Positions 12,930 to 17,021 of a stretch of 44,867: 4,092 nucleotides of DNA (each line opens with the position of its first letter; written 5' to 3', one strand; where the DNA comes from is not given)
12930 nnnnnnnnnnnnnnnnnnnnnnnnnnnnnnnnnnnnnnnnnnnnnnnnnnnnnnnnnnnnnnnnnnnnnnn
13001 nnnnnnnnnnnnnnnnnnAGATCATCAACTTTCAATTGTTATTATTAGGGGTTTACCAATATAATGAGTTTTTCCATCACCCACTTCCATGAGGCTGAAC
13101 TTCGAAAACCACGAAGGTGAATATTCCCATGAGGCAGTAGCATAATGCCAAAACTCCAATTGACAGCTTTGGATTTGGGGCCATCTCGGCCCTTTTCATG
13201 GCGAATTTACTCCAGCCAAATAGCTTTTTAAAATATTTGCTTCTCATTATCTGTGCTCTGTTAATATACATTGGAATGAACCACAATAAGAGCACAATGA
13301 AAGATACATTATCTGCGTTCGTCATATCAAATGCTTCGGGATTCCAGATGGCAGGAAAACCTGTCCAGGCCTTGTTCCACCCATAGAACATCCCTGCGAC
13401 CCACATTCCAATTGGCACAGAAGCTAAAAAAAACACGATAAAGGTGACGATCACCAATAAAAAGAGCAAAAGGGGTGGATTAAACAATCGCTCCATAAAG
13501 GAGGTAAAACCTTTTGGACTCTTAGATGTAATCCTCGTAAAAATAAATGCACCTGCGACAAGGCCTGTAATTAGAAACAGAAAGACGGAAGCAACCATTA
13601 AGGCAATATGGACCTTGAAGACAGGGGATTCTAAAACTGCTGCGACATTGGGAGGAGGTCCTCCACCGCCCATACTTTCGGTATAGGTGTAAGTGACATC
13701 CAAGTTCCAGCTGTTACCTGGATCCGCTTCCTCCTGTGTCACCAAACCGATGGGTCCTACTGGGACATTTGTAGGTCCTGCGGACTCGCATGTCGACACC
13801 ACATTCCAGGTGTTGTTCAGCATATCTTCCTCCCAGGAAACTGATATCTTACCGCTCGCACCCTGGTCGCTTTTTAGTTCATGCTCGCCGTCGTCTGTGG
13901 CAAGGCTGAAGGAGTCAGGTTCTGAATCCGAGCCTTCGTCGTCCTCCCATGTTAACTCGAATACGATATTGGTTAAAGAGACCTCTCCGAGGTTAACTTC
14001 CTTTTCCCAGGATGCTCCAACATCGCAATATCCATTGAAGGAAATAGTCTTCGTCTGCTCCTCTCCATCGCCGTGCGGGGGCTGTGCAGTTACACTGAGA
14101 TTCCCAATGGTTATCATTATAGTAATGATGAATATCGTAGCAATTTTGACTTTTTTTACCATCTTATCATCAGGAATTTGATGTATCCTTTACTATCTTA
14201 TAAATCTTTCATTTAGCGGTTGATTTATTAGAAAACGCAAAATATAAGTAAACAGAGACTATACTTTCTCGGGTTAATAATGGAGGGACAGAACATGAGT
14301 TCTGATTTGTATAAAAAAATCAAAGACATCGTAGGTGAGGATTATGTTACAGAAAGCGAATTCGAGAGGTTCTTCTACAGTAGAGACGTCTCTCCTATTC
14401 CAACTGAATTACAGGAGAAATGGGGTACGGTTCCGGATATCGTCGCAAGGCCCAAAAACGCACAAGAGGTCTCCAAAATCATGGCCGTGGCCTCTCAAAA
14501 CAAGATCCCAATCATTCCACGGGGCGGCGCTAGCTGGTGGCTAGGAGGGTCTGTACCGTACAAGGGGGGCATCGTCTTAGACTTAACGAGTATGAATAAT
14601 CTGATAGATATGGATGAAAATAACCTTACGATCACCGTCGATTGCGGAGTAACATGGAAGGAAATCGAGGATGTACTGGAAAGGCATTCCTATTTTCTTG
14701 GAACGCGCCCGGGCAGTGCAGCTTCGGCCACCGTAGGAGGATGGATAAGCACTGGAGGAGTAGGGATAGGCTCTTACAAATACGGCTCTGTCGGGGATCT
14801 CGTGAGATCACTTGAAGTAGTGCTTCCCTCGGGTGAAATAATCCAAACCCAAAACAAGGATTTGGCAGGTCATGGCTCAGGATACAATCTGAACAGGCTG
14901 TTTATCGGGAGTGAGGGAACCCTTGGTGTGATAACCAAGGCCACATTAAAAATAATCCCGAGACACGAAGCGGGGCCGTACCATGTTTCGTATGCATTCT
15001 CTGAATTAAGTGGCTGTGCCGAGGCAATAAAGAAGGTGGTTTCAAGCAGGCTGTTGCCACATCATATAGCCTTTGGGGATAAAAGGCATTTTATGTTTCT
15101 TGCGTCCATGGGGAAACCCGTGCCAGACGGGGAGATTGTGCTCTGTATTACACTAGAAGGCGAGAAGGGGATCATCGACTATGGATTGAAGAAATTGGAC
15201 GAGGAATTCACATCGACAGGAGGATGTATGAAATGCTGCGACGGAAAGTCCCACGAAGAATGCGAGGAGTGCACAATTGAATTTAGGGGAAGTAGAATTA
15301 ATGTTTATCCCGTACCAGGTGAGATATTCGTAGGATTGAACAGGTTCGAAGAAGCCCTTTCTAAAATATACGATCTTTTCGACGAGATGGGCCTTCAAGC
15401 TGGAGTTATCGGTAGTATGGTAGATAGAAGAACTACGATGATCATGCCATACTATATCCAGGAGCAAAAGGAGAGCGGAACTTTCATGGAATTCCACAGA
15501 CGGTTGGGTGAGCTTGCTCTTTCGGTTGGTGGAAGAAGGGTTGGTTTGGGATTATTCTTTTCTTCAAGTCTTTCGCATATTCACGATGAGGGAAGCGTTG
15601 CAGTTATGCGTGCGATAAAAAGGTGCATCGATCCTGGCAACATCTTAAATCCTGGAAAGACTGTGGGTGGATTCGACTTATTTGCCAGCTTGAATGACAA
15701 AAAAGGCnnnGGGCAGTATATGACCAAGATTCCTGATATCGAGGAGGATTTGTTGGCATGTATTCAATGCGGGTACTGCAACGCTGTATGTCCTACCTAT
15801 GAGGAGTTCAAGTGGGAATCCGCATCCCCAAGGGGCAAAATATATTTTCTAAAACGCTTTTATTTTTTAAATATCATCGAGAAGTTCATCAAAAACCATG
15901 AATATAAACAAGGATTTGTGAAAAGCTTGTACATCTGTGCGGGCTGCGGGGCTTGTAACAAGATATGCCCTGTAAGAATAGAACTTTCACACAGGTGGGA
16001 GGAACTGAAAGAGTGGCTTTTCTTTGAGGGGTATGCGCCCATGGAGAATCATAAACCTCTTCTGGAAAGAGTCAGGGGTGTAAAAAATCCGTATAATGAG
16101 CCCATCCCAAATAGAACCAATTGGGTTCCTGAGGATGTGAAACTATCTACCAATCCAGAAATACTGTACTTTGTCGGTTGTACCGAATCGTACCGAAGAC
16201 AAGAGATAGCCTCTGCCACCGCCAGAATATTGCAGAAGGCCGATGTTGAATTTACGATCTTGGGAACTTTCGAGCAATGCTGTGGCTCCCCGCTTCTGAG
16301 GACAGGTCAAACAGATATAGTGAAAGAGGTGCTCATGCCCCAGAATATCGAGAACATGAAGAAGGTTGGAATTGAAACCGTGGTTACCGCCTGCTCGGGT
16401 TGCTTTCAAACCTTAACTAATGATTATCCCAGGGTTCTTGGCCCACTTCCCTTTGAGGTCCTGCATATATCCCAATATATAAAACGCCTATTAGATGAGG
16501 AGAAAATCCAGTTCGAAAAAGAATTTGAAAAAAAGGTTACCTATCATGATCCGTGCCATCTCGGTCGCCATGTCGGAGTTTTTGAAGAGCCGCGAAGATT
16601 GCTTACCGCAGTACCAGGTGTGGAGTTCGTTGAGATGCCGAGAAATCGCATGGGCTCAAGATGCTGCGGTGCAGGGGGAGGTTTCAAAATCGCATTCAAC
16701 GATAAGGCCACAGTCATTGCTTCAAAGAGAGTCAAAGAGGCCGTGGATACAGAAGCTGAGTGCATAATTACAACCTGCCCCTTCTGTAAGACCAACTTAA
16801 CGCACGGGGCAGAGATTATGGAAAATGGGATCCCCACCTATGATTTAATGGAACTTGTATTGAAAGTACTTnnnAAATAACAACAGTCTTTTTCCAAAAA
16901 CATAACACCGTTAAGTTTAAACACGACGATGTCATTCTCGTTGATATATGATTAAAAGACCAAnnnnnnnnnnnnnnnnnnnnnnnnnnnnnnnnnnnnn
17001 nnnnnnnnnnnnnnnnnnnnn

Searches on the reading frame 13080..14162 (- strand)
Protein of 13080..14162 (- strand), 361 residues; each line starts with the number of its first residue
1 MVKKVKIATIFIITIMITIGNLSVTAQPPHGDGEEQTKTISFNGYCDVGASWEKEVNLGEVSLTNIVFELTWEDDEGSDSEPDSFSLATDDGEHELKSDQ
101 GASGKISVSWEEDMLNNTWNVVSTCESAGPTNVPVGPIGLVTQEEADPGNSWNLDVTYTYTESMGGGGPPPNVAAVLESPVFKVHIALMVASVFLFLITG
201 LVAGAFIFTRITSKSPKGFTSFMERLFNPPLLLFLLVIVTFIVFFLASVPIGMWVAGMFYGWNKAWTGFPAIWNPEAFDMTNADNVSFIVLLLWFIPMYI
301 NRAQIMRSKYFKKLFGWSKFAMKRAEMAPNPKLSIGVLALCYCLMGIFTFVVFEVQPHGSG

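Call 4: search_protein_families(library=pfam, proteins=[window:13080-14162:-], max_evalue=1)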
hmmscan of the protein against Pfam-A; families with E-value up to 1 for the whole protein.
window:13080-14162:- (361 aa): 0 families

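Call 5: search_protein_families(library=ncbifam, proteins=[window:13080-14162:-], max_evalue=1)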
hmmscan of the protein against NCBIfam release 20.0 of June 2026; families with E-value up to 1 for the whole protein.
window:13080-14162:- (361 aa): 1 family
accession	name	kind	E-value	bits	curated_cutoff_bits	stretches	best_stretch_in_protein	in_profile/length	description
TIGR03943.1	TIGR03943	equivalog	0.49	9.7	88.8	1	186-252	14-78/221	TIGR03943 family putative permease subunit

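Call 46: find_homologous_proteins(query=window:13080-14162:-, max_evalue=0.001)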
Query window:13080-14162:- (361 aa): 45 proteins with E <= 0.001 among 4553 candidates.
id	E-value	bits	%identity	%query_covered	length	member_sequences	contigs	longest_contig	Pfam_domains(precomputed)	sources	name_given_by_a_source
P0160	1.4e-243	825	100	100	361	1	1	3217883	-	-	-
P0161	3.9e-168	577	69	100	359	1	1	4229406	-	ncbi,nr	ncbi:MAG: hypothetical protein JSV09_01395 [Thermoplasmata archaeon]|nr:MAG: hypothetical protein JS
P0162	9.5e-168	576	72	96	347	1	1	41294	-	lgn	-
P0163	2.7e-152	525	64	100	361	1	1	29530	-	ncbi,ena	-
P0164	1.2e-148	513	66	100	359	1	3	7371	-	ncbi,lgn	-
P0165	1.5e-147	509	65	99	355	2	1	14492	-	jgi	-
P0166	2.3e-145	502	61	100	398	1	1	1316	PF01578.26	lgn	-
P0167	7.3e-144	497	64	98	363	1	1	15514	-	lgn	-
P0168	2.8e-141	489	62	96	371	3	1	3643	-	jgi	jgi:hypothetical protein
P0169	9.9e-140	484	62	100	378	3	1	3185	-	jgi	jgi:hypothetical protein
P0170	8.2e-138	477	60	100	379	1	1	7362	-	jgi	jgi:hypothetical protein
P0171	6.3e-137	475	61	95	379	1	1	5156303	-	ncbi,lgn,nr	ncbi:MAG: hypothetical protein JSW00_17940 [Thermoplasmata archaeon]|nr:MAG: hypothetical protein JS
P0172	1.4e-135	470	59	100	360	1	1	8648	-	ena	-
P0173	1.5e-135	470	59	94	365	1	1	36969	-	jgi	jgi:hypothetical protein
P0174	1.0e-134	467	59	95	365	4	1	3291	-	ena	-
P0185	1.1e-125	438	55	99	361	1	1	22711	PF01578.26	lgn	-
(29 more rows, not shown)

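Call 49: search_protein_families(library=pfam, alignment_id=A5, max_evalue=1)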
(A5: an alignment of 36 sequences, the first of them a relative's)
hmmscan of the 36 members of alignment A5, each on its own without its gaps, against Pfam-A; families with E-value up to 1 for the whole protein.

A. member 1, P0160 (361 aa): 0 families

B. families by the number of members that match (of 36 scanned): 20 families
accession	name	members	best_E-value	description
PF01578.25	Cytochrom_C_asm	11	1.6e-05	Cytochrome C assembly protein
PF02405.21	MlaE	5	0.0071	Permease MlaE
PF00421.24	PSII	4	0.0045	Photosystem II protein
PF12442.13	DUF3681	2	0.043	Protein of unknown function (DUF3681)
PF11337.13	DUF3139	2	0.12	Protein of unknown function (DUF3139)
PF23374.1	Fn3_arc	2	0.2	Archaeal fibronectin-III type-like domain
PF23346.1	DUF7087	1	0.00028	Integral membrane domain of unknown function (DUF7087)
PF17789.7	MG4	1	0.0079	Macroglobulin domain MG4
PF07331.16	TctB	1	0.02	Tripartite tricarboxylate transporter TctB family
PF11449.14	ArsP_2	1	0.028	Putative, 10TM heavy-metal exporter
PF19681.4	DUF6183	1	0.042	Family of unknown function (DUF6183)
PF04360.17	Serglycin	1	0.049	Serglycin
PF20130.4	DUF6520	1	0.054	Family of unknown function (DUF6520)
PF06480.20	FtsH_ext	1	0.09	FtsH Extracellular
PF11100.13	TrbE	1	0.11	Conjugal transfer protein TrbE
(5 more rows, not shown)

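Call 60: predict_structure(alignment_id=A5)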
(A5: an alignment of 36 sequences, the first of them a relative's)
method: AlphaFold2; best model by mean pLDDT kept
length: 361 residues; sequences in the alignment: 36
mean_pLDDT: 82.2   pTM: 0.55
mean pLDDT of the five models: 82.2, 78.5, 77.5, 76.9, 75.6
residues with pLDDT >= 90: 151; 70-90: 152; 50-70: 40; < 50: 18
segments of 3 or more residues with pLDDT < 50: 21-32, 164-166, 359-361
pLDDT, mean of each block of 10 residues (from residue 1): 68 71 40 73 87 88 89 71 88 88 90 84 84 70 73 92 59 85 94 96 89 65 77 93 94 87 77 76 85 94 90 93 92 92 96 72 33
secondary structure, 60 per line:
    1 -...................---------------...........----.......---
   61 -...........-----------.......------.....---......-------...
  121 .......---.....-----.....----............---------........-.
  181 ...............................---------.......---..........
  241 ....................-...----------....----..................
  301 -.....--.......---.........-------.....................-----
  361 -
elements in order: H2-20 E36-46 E51-57 E62-72 E84-90 E97-101 E105-110 E118-127 E131-135 E141-145 E150-161 H171-178 H180-211 H221-227 H231-260 H275-278 H283-300 H302-306 H309-315 H319-327 H335-355

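Call 63: fold_search(model_id=the predicted structure, library=pdb)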
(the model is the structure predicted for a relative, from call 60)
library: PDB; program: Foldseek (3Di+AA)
matches with E <= 10: 1403; with E <= 0.001: 17
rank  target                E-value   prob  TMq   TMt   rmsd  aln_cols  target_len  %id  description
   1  3afg_B                6.8e-06  1.00  0.22  0.16   4.9       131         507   12  Crystal structure of ProN-Tk-SP from Thermococcus kodakaraensis (released 2010-08-04)
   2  3afg_A                1.8e-05  1.00  0.23  0.17   4.3       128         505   13  Crystal structure of ProN-Tk-SP from Thermococcus kodakaraensis (released 2010-08-04)
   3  9ues_B                3.9e-05  1.00  0.22  0.20   4.8       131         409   14  Crystal structure of an inactive TKSP mutant in complex with the TKS propeptide (released 2026-02-18)
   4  9l8m_A                7.6e-05  0.97  0.21  0.13  24.1       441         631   11  Structure of SID-1 in complex with dsRNA (released 2026-01-21)
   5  3jvb                  1.1e-04  1.00  0.19  0.31  14.4       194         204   10  Crystal structure of infectious baculovirus polyhedra (released 2009-12-08)
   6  9i0y_a                1.3e-04  1.00  0.20  0.48   7.1       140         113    9  Recombinant Ena2A fibers (released 2025-03-12)
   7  1f15_A                1.4e-04  1.00  0.22  0.44   7.4       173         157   10  CUCUMBER MOSAIC VIRUS (STRAIN FNY) (released 2000-06-21)
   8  2xom_A                1.4e-04  1.00  0.19  0.39   8.7       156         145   12  Atomic resolution structure of TmCBM61 in complex with beta-1,4- galactotriose (released 2010-09-08)
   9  9i0y_0                1.4e-04  1.00  0.20  0.48   7.1       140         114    9  Recombinant Ena2A fibers (released 2025-03-12)
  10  8xbs_A                2.3e-04  0.96  0.20  0.12  23.6       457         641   10  C. elegans apo-SID1 structure (released 2024-06-05)
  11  6voc_B                2.9e-04  1.00  0.23  0.47   6.4       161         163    6  icosahedral symmetry reconstruction of brome mosaic virus (RNA 3+4) (released 2020-05-20)
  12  7pe2_A                3.2e-04  1.00  0.23  0.50   6.5       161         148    6  Cryo-EM structure of BMV-derived VLP expressed in E. coli (eVLP) (released 2022-03-02)
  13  7pe1_AA               3.6e-04  1.00  0.23  0.46   6.5       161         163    6  Cryo-EM structure of BMV-derived VLP expressed in E. coli and assembled in the presence of tRNA (tVLP) (released 2022-03-02)
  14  5azx_A                6.0e-04  1.00  0.22  0.64   4.4       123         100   12  Crystal structure of p24delta1 GOLD domain (native 1) (released 2016-09-14)
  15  2waa                  6.4e-04  1.00  0.20  0.21  10.8       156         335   12  Structure of a family two carbohydrate esterase from Cellvibrio japonicus (released 2009-03-24)
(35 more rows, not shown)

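Call 64: search_protein_families(library=pfam, proteins=[P0166, P0185], max_evalue=0.1)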
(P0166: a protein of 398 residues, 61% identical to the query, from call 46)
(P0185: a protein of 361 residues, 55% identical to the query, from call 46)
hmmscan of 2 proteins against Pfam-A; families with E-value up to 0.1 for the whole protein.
P0166 (398 aa): 2 families
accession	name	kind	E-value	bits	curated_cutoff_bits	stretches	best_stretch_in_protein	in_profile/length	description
PF01578.25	Cytochrom_C_asm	-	1.6e-05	25.1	29.9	1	204-303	57-154/212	Cytochrome C assembly protein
PF00421.24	PSII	-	0.0045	16.2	25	1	217-322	92-197/500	Photosystem II protein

P0185 (361 aa): 2 families
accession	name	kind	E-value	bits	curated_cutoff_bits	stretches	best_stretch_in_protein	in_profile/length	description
PF01578.25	Cytochrom_C_asm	-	1.9e-05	24.8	29.9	1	173-267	59-154/212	Cytochrome C assembly protein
PF11449.14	ArsP_2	-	0.028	14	32.5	1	180-257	193-271/359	Putative, 10TM heavy-metal exporter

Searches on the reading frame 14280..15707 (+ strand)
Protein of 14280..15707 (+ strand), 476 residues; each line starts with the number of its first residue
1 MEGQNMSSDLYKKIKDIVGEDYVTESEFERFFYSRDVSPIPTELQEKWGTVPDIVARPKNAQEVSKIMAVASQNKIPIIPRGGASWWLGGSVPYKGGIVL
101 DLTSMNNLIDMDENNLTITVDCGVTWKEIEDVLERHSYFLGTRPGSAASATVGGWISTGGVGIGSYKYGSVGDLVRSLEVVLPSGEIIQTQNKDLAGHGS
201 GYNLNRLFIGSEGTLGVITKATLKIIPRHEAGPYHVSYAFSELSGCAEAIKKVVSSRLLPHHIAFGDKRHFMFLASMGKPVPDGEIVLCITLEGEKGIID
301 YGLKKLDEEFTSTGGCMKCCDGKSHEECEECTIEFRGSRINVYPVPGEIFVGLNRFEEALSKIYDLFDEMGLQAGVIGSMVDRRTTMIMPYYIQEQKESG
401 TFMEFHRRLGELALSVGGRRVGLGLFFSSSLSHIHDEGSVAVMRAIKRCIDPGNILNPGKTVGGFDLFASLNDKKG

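Call 24: search_protein_families(library=pfam, proteins=[window:14280-15707:+], max_evalue=0.001)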
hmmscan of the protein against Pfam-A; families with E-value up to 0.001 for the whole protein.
window:14280-15707:+ (476 aa): 2 families
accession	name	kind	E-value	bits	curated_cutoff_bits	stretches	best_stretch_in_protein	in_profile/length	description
PF01565.28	FAD_binding_4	-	1.8e-42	144.8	26.4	1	52-190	1-138/139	FAD binding domain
PF02913.24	FAD-oxidase_C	-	2.9e-11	44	21.2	1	237-460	9-247/248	FAD linked oxidases, C-terminal domain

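Call 42: search_protein_families(library=ncbifam, proteins=[window:14280-15707:+], max_evalue=0.00001)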
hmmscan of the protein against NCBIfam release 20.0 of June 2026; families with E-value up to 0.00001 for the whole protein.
window:14280-15707:+ (476 aa): 10 families
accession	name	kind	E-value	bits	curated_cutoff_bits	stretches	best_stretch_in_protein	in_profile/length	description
TIGR00387.1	glcD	equivalog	7.2e-60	202.9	567.9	1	56-460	2-413/413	glycolate oxidase subunit GlcD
NF008408.0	PRK11230.1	equivalog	1.1e-30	106.6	897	1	34-464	38-474/499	glycolate oxidase subunit GlcD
NF049975.1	2HglutDHaseYdiJ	equivalog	1.8e-26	92.2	1350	1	50-194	50-196/1018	D-2-hydroxyglutarate dehydrogenase YdiJ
NF008439.0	PRK11282.1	equivalog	4.6e-22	78.3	284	1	61-231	8-176/358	glycolate oxidase subunit GlcE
NF053785.1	DcplphribOxDprE1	equivalog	1.5e-14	54.1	500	1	55-227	18-182/449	decaprenylphosphoryl-beta-D-ribose oxidase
TIGR01678.1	FAD_lactone_ox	subfamily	4.7e-14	52.1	396.8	1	48-230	11-183/438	sugar 1,4-lactone oxidase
NF041227.1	BagG_FevA2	exception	2.7e-10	39.5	850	1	51-228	45-210/455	bagremycin/ferroverdin biosynthesis FAD-dependent oxygenase BagG/FevA2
TIGR01679.1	bact_FAD_ox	subfamily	2.9e-09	36.4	292.25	1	51-228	11-175/419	FAD-linked oxidoreductase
TIGR01677.1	pln_FAD_oxido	subfamily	4.3e-09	35.4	383.1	1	55-230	37-216/560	FAD-dependent oxidoreductase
NF041226.1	BagK_FevA1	equivalog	7.3e-07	28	800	1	52-222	41-200/453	bagremycin/ferroverdin biosynthesis FAD-dependent oxygenase BagK/FevA1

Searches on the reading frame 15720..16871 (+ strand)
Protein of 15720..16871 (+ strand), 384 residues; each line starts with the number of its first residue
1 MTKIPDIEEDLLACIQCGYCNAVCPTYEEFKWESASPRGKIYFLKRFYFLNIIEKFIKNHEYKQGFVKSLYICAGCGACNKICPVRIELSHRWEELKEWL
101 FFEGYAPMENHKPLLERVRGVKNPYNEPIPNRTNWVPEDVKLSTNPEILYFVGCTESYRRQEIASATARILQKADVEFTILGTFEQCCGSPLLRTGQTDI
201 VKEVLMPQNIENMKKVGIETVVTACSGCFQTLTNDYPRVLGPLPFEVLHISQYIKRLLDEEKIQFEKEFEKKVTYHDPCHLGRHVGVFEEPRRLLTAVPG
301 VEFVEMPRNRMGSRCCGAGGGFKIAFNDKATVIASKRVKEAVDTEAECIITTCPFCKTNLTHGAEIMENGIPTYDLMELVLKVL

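Call 24: search_protein_families(library=pfam, proteins=[window:15720-16871:+], max_evalue=0.001)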
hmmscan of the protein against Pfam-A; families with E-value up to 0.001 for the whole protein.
window:15720-16871:+ (384 aa): 8 families
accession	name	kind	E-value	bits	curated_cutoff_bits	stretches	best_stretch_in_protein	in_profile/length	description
PF02754.22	CCG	-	6.6e-41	138.8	20.6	2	273-360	1-84/85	Cysteine-rich domain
PF13183.11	Fer4_8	-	2e-11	44.7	27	1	11-87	2-68/68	4Fe-4S dicluster domain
PF13534.11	Fer4_17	-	1.4e-10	42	22.2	1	13-87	1-60/61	4Fe-4S dicluster domain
PF12838.12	Fer4_7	-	3.4e-07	31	27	1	14-86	2-51/52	4Fe-4S dicluster domain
PF13237.11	Fer4_10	-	5.2e-06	26.7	25.5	1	8-84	3-53/53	4Fe-4S dicluster domain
PF13187.11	Fer4_9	-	3.2e-05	24.3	27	0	13-26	36-49/52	4Fe-4S dicluster domain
PF12797.12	Fer4_2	-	6.4e-05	23.1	24.5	0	8-26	4-22/22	4Fe-4S binding domain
PF00037.32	Fer4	-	0.00075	19.7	21.1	0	11-26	5-20/24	4Fe-4S binding domain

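Call 42: search_protein_families(library=ncbifam, proteins=[window:15720-16871:+], max_evalue=0.00001)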
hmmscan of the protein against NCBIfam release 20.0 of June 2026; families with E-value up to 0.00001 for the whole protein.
window:15720-16871:+ (384 aa): 15 families
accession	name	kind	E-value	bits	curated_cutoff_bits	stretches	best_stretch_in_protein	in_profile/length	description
NF004898.0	PRK06259.1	equivalog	5.5e-77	259.4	385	1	9-383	131-487/488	fumarate reductase (CoM/CoB) subunit TfrB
NF045670.1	quin_L_LdhH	equivalog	2.6e-51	174.7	800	2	132-372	454-697/706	L-lactate dehydrogenase (quinone) large subunit LdhH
NF008369.0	PRK11168.1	equivalog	5.6e-37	127.6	278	1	143-365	164-385/401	anaerobic glycerol-3-phosphate dehydrogenase subunit C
NF045663.1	diclust_near_Sec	equivalog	5.6e-28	97.5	530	1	16-362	310-620/759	pyridine nucleotide-disulfide oxidoreductase/dicluster-binding protein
NF008434.0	PRK11274.1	equivalog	1.5e-27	96.5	333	2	129-365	151-393/409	glycolate oxidase subunit GlcF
NF045724.1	ferredox_TmcB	equivalog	8.7e-25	87.2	735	1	146-366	186-410/430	electron transfer complex ferredoxin TmcB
TIGR03379.1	glycerol3P_GlpC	equivalog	2.3e-22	79.3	279.9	1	146-364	162-381/397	anaerobic glycerol-3-phosphate dehydrogenase subunit GlpC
TIGR03288.1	CoB_CoM_SS_B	equivalog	3e-17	62.8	345.15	1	246-364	117-241/290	CoB--CoM heterodisulfide reductase subunit B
NF045711.1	sulf_resp_HmcF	equivalog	1.6e-16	60.2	750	1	220-382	278-447/457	sulfate respiration complex iron-sulfur protein HmcF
NF045796.1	DsrK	equivalog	4.1e-16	58.7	400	1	13-362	51-418/453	sulfate reduction electron transfer complex DsrMKJOP subunit DsrK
TIGR00273.1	TIGR00273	equivalog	2.6e-07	29.8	444.8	1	10-105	291-377/432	LutB/LldF family L-lactate oxidation iron-sulfur protein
TIGR00384.1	dhsB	subfamily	5.3e-07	29.3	88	1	9-95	137-220/222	succinate dehydrogenase and fumarate reductase iron-sulfur protein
NF009226.0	PRK12576.1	equivalog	4.5e-06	26.2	344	1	13-111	155-236/317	succinate dehydrogenase/fumarate reductase iron-sulfur subunit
NF004616.0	PRK05950.1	subfamily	7.1e-06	25.3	228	1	10-102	145-235/238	succinate dehydrogenase iron-sulfur subunit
NF041780.1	hetero_SS_HdrB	equivalog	7.5e-06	25.4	450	0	272-368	169-259/304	ferredoxin:CoB-CoM heterodisulfide reductase subunit HdrB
